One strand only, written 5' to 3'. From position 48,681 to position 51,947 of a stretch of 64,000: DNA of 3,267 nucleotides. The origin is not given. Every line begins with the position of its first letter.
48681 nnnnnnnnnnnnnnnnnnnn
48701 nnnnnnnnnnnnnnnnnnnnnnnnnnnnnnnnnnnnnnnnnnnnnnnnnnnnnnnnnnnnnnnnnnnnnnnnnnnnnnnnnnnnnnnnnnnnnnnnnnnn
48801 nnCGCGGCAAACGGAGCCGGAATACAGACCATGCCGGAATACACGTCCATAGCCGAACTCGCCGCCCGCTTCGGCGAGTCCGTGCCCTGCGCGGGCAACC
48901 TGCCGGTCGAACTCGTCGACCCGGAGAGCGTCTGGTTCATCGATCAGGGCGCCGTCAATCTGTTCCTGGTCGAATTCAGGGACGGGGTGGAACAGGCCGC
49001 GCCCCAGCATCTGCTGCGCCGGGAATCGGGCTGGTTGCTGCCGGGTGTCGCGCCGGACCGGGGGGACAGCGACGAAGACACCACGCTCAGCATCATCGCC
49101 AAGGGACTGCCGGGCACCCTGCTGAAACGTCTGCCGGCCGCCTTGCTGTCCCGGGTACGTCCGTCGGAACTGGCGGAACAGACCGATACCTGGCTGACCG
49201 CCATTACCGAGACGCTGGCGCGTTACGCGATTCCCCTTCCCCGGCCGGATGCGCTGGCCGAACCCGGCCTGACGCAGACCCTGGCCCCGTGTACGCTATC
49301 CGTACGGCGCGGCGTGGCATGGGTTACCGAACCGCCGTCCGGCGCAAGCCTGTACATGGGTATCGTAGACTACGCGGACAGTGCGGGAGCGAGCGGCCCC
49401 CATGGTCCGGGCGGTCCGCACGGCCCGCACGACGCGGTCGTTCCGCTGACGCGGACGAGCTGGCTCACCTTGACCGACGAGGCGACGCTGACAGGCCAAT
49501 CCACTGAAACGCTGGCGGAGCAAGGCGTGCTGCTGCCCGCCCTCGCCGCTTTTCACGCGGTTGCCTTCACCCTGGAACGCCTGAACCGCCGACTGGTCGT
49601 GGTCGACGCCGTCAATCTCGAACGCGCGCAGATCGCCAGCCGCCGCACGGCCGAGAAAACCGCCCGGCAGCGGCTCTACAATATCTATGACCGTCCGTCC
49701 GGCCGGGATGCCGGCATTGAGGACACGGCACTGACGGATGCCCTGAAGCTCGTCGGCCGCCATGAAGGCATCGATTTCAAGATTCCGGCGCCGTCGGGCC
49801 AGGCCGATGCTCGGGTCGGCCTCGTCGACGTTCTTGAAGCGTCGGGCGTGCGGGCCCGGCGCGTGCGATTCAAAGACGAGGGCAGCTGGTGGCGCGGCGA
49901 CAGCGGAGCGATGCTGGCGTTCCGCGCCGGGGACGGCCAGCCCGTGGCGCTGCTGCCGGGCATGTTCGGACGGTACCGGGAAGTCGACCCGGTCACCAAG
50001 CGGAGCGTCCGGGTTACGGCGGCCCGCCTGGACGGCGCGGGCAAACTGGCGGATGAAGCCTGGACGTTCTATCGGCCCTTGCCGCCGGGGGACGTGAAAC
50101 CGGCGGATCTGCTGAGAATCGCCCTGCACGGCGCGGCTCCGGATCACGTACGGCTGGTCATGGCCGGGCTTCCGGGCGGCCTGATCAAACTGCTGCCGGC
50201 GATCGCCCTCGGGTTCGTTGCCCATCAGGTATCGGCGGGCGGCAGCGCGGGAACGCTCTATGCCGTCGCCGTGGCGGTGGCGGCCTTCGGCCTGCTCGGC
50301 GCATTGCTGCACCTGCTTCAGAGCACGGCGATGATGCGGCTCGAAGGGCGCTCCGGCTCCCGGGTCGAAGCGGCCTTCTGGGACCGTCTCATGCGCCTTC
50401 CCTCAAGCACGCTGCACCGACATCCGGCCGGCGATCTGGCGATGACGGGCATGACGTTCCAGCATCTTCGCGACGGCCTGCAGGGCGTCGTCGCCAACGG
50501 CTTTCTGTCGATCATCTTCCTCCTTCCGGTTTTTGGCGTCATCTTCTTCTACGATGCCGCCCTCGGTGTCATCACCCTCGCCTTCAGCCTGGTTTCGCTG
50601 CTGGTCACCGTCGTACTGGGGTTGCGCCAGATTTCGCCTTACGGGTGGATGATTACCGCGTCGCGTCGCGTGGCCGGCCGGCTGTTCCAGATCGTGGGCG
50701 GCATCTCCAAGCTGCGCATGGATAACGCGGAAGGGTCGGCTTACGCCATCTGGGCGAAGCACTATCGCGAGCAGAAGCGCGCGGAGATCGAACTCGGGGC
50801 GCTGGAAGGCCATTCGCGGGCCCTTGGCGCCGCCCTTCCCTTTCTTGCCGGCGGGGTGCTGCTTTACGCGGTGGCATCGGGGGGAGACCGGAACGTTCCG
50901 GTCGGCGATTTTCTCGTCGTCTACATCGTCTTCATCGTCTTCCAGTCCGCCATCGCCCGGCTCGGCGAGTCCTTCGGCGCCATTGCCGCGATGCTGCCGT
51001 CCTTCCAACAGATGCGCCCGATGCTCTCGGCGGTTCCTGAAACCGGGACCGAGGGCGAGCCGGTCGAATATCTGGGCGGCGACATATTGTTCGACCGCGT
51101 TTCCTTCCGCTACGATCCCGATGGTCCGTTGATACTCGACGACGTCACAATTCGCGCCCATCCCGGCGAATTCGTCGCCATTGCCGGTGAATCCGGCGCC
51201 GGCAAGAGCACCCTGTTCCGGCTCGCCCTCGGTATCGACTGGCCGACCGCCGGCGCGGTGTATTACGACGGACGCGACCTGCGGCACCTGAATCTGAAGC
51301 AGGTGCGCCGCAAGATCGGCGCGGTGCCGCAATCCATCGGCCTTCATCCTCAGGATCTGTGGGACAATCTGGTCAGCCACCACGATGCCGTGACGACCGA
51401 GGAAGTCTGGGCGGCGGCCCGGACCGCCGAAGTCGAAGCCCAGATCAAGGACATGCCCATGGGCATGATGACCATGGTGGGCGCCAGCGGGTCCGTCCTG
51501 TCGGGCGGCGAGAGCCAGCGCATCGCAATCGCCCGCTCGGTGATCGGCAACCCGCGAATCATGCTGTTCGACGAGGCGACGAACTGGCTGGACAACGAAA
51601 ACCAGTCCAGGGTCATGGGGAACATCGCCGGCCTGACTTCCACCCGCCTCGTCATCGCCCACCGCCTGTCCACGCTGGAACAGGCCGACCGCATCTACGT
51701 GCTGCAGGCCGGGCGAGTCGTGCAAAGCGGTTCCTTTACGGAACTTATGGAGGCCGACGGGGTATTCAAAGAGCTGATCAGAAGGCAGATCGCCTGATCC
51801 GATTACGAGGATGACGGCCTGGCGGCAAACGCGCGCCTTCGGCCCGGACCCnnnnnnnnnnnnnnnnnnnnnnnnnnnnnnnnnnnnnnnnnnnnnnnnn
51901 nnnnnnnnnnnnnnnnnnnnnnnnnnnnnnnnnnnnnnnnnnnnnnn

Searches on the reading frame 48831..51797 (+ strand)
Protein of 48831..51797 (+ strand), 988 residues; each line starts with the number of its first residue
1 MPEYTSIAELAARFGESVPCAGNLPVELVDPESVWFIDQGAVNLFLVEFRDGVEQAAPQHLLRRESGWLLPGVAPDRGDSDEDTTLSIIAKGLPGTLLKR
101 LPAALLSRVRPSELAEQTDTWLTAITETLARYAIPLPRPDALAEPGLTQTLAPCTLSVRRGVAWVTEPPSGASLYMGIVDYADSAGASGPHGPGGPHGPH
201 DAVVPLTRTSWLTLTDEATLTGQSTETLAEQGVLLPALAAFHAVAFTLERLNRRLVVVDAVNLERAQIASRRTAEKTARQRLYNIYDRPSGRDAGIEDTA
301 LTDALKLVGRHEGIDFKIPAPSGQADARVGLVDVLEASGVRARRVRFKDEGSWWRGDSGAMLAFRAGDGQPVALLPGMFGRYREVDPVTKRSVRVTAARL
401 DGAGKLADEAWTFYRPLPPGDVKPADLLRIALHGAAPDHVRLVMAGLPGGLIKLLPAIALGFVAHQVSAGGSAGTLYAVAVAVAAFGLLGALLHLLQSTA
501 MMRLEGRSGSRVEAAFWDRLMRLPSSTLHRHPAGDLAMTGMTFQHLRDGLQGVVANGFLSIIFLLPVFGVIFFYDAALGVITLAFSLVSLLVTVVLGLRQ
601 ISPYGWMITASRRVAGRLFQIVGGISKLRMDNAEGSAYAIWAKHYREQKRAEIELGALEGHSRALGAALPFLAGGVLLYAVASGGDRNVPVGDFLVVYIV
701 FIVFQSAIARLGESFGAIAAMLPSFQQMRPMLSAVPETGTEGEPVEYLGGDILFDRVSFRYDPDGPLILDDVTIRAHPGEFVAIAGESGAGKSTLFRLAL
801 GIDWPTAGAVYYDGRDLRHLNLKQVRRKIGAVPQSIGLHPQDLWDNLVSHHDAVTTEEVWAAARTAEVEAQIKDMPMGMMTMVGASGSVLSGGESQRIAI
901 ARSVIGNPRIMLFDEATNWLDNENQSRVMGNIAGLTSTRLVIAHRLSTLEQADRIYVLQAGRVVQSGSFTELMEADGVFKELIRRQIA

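Call 3: search_protein_families(library=pfam, proteins=[window:48831-51797:+], max_evalue=0.1)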
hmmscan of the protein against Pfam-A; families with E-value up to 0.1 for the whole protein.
window:48831-51797:+ (988 aa): 6 families
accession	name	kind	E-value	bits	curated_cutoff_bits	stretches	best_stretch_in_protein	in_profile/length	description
PF00005.33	ABC_tran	-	1.2e-28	100.8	25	1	769-918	1-137/137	ABC transporter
PF00664.28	ABC_membrane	-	7.7e-13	49.2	28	1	449-706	11-272/274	ABC transporter transmembrane region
PF02463.25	SMC_N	-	7.2e-05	22.7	40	1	879-958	126-211/220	RecF/RecN/SMC N terminal domain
PF13555.12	AAA_29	-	0.0087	16.2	27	1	770-796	13-39/61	P-loop containing region of AAA domain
PF13191.12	AAA_16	-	0.053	14.4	32.6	0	775-803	20-49/167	AAA ATPase domain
PF13558.12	SbcC_Walker_B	-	0.098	13.4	27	0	907-930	63-86/90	SbcC/RAD50-like, Walker B motif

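Call 4: search_protein_families(library=ncbifam, proteins=[window:48831-51797:+], max_evalue=0.1)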
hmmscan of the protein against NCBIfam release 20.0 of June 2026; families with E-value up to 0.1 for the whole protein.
window:48831-51797:+ (988 aa): 186 families (the best 25 are shown)
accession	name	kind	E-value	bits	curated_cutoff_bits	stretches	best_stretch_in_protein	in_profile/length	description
TIGR03797.1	NHLM_micro_ABC2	equivalog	3e-195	650.7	709.4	1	299-987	2-686/686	NHLP bacteriocin export ABC transporter permease/ATPase subunit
TIGR03796.1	NHLM_micro_ABC1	equivalog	4.8e-75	253.1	853.3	1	442-984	159-710/710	NHLP family bacteriocin export ABC transporter peptidase/permease/ATPase subunit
TIGR02203.1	MsbA_lipidA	equivalog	2.7e-70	237.4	602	1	461-985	39-568/572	lipid A export permease/ATP-binding protein MsbA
TIGR01846.1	type_I_sec_HlyB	subfamily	1.9e-69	234.7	725.55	1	461-986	163-692/694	type I secretion system permease/ATPase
TIGR03375.1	type_I_sec_LssB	subfamily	2.7e-63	214.4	693.1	1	472-975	184-691/696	type I secretion system permease/ATPase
NF010178.0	PRK13657.1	equivalog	9.8e-62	209.2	733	1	442-986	24-570/588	glucan ABC transporter ATP-binding protein/ permease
TIGR02204.1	MsbA_rel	hypoth_equivalog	1e-60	206.1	780.4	1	702-986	285-575/576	ABC transporter, permease/ATP-binding protein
NF045513.1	HepA_fam_ABC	equivalog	3.9e-57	194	725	1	475-980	93-603/610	heterocyst formation ABC transporter subunit HepA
TIGR00958.1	3a01208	subfamily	1.2e-53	182.5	874.6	1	746-983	473-711/711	antigen peptide transporter 2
TIGR01842.1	type_I_sec_PrtD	subfamily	4e-52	177.5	510.15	1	454-973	23-541/544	type I secretion system permease/ATPase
TIGR02857.1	CydD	equivalog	6.3e-51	173.9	435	1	442-958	8-529/529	thiol reductant ABC exporter subunit CydD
NF052233.1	CphA_assoc_ABC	equivalog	8.1e-51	173.2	880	1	732-986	490-743/766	cyanophycin metabolism-associated ABC transporter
NF008381.0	PRK11176.1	equivalog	2.3e-49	168.3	867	1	691-987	281-580/582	lipid A ABC transporter ATP-binding protein/permease MsbA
NF008364.0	PRK11160.1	equivalog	1.4e-48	165.9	630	1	516-985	99-574/575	heme ABC transporter ATP-binding protein/permease CydC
TIGR01192.1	chvA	subfamily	1.8e-48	165.6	585.4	1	725-985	309-569/585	glucan export ABC transporter ATP-binding protein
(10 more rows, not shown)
